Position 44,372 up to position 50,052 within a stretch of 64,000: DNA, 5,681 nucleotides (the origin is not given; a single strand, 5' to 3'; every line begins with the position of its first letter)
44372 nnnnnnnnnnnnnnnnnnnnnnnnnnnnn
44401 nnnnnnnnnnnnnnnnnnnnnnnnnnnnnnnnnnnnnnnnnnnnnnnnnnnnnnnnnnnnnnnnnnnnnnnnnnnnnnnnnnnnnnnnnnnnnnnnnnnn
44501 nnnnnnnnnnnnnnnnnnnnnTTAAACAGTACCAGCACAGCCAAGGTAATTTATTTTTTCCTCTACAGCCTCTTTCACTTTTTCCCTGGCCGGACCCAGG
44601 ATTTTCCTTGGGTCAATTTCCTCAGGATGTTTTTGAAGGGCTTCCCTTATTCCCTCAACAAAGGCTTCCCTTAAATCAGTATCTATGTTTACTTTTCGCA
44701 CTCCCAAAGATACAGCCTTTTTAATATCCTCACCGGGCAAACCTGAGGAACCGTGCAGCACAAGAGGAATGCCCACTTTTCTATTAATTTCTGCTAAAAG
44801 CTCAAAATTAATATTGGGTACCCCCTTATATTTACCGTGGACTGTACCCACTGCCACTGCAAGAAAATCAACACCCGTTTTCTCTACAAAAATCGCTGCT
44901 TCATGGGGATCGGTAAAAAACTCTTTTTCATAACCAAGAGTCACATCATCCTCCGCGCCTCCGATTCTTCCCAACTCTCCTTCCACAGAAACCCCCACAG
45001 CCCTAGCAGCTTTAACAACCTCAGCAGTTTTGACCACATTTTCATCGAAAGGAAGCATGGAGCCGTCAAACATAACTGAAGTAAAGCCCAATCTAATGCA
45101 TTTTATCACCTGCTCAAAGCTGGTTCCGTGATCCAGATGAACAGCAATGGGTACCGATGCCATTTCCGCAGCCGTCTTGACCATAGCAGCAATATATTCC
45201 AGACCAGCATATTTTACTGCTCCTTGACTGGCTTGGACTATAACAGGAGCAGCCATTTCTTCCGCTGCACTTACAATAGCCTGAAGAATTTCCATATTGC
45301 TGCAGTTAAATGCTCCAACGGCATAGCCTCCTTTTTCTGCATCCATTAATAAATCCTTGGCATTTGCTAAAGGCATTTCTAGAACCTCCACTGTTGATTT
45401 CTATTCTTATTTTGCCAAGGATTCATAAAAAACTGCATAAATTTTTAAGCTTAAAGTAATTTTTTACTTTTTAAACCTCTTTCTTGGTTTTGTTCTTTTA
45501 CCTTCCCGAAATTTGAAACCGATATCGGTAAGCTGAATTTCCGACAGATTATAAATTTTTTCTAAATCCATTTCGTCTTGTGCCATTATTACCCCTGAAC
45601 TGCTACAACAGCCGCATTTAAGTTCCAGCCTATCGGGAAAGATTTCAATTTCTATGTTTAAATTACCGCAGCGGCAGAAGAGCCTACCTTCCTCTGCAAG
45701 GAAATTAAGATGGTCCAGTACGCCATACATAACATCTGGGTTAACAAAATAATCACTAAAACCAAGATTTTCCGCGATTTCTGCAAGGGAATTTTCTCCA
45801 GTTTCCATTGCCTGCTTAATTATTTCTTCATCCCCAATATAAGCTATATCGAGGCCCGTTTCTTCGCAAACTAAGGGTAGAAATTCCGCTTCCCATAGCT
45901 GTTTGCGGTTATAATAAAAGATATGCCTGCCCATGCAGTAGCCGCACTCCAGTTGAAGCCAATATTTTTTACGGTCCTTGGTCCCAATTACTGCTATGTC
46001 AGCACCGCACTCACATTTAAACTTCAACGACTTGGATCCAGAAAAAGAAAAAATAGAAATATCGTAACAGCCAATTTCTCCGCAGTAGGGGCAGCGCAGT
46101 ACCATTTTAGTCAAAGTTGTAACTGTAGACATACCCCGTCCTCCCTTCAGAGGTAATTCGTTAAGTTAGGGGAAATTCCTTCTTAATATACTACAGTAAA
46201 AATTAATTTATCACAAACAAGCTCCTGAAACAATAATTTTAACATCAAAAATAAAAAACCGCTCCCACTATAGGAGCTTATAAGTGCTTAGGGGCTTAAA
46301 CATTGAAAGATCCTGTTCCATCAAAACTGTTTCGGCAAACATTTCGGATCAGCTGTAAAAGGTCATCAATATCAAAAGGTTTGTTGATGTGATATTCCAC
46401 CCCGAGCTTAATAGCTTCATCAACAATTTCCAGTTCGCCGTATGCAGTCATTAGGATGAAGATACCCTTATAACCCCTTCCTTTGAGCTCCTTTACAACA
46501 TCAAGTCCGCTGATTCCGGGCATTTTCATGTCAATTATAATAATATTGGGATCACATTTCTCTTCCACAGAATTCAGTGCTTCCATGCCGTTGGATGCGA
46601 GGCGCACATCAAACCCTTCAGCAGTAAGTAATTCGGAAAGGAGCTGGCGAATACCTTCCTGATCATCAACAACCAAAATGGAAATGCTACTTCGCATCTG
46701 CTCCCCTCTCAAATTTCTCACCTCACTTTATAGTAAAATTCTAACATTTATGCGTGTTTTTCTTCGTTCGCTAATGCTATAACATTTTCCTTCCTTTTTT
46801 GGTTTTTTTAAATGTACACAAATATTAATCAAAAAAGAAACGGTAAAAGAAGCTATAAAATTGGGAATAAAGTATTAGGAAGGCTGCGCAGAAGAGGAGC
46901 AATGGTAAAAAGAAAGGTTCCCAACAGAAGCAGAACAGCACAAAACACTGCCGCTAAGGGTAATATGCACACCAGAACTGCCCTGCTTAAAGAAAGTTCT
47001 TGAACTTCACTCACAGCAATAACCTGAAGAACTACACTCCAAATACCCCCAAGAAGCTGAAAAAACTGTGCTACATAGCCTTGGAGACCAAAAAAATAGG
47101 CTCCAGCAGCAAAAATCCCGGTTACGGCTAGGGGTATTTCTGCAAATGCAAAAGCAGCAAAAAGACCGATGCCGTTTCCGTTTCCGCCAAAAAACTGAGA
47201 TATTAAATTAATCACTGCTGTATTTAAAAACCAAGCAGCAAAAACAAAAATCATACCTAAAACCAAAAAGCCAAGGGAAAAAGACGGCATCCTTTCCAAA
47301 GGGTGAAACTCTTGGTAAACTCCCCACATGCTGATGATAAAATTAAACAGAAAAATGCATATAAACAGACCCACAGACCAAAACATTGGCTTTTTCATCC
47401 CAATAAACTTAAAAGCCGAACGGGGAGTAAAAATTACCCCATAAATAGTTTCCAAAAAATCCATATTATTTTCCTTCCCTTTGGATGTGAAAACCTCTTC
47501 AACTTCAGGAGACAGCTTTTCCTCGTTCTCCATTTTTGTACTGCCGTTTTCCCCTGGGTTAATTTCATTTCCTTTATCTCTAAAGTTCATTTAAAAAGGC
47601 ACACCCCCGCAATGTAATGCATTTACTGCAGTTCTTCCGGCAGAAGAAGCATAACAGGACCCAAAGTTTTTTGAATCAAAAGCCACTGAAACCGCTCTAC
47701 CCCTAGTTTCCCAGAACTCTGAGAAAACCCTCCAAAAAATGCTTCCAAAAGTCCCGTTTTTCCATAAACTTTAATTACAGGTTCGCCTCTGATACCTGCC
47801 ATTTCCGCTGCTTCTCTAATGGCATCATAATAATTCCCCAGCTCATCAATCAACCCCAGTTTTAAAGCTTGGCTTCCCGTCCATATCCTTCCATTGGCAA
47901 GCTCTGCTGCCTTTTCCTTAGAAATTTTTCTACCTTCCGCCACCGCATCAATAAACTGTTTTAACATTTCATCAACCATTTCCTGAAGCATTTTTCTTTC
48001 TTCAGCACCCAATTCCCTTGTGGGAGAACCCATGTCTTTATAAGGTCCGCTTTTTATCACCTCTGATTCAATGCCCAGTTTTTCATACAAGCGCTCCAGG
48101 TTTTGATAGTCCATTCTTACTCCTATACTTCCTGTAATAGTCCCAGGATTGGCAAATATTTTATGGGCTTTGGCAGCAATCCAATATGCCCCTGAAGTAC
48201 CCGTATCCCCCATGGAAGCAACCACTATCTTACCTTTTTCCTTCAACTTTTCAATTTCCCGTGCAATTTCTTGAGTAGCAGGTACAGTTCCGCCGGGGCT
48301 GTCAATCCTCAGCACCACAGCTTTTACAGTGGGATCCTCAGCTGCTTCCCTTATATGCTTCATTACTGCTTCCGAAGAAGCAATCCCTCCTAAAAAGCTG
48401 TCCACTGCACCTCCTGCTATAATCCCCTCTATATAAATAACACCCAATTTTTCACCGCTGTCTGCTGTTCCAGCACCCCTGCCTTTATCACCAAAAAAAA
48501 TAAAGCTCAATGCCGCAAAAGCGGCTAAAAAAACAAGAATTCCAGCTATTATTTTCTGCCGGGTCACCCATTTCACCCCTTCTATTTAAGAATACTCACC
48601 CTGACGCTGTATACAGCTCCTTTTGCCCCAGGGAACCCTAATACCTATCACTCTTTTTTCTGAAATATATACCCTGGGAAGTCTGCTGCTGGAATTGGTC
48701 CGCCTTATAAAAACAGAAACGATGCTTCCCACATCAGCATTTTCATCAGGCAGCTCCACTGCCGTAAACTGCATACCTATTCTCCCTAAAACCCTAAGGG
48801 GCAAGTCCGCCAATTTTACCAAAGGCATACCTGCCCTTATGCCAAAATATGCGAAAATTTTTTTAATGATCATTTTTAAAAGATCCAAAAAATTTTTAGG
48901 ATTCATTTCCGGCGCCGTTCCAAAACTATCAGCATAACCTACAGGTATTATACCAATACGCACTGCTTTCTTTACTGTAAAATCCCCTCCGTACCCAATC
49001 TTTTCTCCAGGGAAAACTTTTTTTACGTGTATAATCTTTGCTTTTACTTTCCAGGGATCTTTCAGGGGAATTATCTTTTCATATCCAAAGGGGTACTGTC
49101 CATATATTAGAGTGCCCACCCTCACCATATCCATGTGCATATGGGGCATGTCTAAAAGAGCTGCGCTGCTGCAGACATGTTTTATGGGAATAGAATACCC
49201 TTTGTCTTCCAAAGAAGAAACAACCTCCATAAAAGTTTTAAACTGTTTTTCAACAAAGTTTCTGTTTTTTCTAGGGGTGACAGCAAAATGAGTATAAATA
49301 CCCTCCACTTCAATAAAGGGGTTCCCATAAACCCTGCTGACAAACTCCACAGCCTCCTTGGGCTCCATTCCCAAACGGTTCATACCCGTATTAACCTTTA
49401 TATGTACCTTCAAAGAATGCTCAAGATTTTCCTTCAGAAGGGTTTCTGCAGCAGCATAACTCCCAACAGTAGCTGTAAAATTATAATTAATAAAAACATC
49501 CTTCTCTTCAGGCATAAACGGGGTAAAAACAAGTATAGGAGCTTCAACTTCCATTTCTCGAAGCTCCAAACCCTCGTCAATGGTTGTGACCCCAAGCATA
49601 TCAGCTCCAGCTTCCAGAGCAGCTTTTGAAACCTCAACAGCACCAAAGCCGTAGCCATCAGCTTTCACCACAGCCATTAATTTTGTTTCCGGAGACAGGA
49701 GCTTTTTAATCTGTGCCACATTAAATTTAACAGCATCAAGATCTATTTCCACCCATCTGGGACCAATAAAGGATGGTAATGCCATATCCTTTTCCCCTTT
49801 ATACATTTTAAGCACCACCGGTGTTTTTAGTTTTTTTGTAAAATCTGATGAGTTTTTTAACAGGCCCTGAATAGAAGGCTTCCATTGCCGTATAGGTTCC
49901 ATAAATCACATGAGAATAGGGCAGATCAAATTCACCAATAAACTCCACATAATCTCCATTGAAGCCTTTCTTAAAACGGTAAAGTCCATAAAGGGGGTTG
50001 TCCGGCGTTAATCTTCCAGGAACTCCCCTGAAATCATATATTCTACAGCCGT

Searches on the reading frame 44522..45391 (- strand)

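Call 48: search_protein_families(library=pfam, max_evalue=0.00001, proteins=[window:44522-45391:-])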
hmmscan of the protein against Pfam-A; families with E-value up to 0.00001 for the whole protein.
window:44522-45391:- (289 aa): 1 family
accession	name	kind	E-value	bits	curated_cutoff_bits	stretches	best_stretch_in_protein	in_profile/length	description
PF01116.26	F_bP_aldolase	-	4.1e-112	374.7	25.5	1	10-287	2-276/277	Fructose-bisphosphate aldolase class-II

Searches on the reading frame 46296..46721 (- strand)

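Call 48: search_protein_families(library=pfam, max_evalue=0.00001, proteins=[window:46296-46721:-])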
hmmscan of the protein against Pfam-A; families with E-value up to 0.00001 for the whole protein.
window:46296-46721:- (141 aa): 1 family
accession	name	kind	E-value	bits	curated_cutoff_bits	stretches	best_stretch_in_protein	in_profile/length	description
PF00072.30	Response_reg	-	3.6e-28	98.4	30.2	1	15-126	1-111/111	Response regulator receiver domain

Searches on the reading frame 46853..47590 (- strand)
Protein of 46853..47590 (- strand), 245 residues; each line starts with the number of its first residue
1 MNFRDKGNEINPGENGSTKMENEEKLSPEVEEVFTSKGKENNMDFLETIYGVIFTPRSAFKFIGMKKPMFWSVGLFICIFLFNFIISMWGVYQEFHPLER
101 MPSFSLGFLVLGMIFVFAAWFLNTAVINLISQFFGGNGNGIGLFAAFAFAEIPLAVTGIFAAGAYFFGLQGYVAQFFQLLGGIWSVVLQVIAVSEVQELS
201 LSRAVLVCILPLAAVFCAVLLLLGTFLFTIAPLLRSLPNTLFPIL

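Call 48: search_protein_families(library=pfam, max_evalue=0.00001, proteins=[window:46853-47590:-])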
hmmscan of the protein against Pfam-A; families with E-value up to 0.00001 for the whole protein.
window:46853-47590:- (245 aa): 1 family
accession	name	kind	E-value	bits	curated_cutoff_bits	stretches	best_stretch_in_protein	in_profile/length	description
PF04893.22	Yip1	-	2.3e-14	54.1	28.6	1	51-221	2-172/173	Yip1 domain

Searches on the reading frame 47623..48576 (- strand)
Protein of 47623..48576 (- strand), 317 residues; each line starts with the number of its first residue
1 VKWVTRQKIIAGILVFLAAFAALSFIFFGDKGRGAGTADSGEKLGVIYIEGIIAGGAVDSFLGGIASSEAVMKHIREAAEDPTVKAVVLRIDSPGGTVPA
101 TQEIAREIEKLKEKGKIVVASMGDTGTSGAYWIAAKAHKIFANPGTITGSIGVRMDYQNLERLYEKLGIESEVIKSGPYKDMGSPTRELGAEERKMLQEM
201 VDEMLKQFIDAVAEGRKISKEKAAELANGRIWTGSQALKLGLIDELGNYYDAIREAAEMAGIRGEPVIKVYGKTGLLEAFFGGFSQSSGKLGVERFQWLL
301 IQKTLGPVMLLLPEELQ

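Call 48: search_protein_families(library=pfam, max_evalue=0.00001, proteins=[window:47623-48576:-])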
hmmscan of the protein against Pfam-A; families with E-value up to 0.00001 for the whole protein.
window:47623-48576:- (317 aa): 3 families
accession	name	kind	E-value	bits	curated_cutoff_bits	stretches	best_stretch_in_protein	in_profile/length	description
PF01343.23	Peptidase_S49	-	4.1e-53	179.9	24.9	1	111-262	2-153/154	Peptidase family S49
PF25145.1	NfeD1b_N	-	1.6e-07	31.6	40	1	75-153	22-97/189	NfeD1b, N-terminal domain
PF01972.22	SDH_protease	-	3e-06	26.9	31.3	1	65-247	75-241/286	ClpP-like SDH-type serine proteinase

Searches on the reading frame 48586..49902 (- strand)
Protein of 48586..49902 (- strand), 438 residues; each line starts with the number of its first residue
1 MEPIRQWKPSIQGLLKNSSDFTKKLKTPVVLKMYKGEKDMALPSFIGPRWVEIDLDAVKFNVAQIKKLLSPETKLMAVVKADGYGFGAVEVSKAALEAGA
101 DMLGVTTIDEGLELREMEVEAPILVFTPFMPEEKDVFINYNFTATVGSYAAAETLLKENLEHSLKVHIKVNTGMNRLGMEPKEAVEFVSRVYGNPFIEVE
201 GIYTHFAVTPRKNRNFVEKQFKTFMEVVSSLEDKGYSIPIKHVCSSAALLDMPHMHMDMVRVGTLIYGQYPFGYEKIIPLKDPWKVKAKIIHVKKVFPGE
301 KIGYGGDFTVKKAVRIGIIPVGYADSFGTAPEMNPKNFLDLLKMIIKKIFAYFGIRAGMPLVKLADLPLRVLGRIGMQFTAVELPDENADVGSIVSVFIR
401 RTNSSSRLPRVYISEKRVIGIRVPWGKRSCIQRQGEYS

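Call 47: find_encoding_contigs(protein=window:48586-49902:-, flank=10000, max_places=1)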
Protein window:48586-49902:- (438 aa): no gene with exactly this product is on record in the collection.
